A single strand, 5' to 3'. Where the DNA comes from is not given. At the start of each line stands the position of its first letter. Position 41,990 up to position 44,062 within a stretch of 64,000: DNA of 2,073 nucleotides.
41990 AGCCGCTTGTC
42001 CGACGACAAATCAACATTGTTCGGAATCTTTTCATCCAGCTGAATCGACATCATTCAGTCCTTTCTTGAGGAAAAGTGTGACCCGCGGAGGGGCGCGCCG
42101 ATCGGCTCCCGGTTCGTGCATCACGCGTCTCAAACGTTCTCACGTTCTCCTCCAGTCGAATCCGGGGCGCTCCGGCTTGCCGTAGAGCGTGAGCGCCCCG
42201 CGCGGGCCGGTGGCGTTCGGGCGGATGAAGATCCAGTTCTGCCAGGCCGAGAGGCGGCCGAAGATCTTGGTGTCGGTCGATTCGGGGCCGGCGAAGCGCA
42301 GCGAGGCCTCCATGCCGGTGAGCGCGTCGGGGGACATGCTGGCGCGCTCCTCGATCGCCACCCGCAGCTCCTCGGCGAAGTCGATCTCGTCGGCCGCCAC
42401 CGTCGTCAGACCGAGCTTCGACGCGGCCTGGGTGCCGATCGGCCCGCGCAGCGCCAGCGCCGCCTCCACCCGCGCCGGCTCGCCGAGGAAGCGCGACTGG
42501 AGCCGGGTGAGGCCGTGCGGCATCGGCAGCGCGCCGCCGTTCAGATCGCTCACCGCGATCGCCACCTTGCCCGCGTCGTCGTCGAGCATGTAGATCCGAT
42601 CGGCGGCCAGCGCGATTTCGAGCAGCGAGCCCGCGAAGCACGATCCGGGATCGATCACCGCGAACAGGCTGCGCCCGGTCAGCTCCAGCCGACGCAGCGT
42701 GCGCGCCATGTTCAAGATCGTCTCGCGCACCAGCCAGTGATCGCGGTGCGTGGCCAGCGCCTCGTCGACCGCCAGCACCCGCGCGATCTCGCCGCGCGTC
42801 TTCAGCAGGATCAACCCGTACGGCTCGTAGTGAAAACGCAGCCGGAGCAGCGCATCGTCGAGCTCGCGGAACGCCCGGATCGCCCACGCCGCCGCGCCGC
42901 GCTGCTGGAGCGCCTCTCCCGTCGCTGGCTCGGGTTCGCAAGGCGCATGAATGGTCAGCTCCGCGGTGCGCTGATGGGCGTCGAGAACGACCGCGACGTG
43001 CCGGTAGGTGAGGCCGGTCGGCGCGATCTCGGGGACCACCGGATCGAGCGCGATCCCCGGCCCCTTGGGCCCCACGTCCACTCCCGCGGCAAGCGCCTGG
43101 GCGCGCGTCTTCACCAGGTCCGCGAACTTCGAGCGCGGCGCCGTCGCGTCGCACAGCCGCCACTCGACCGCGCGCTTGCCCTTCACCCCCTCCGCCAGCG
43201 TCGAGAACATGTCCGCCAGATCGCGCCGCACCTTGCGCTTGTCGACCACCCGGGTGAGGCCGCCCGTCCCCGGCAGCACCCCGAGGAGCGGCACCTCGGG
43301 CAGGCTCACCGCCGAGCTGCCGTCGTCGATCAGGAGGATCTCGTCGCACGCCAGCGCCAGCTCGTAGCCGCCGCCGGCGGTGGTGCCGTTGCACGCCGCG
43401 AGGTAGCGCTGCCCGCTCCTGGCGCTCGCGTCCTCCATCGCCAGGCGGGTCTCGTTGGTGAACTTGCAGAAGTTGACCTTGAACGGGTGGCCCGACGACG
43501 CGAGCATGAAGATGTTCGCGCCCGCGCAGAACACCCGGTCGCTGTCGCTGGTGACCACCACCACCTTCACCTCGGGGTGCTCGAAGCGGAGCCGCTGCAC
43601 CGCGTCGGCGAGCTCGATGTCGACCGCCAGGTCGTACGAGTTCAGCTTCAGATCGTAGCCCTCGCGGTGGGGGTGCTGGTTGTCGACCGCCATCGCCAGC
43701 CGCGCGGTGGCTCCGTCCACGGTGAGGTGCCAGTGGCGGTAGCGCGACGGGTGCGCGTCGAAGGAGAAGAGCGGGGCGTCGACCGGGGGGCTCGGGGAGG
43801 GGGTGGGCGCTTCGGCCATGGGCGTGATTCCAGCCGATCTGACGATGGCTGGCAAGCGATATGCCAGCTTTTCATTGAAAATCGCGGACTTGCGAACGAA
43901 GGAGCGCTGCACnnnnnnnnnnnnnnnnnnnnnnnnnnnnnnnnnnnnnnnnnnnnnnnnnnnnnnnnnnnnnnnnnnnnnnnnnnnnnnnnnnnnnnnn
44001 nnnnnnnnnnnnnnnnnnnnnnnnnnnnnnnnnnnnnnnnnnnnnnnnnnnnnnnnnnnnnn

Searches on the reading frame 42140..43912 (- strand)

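Call 10: search_protein_families(library=pfam, proteins=[window:42140-43912:-])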
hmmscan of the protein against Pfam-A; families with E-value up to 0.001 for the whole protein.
window:42140-43912:- (590 aa): 2 families
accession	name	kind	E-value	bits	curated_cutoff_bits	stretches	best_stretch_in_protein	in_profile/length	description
PF00378.25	ECH_1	-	8.4e-23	81.4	27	1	90-275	17-191/251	Enoyl-CoA hydratase/isomerase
PF16113.10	ECH_2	-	1e-09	38.8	27.2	1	89-269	11-183/335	Enoyl-CoA hydratase/isomerase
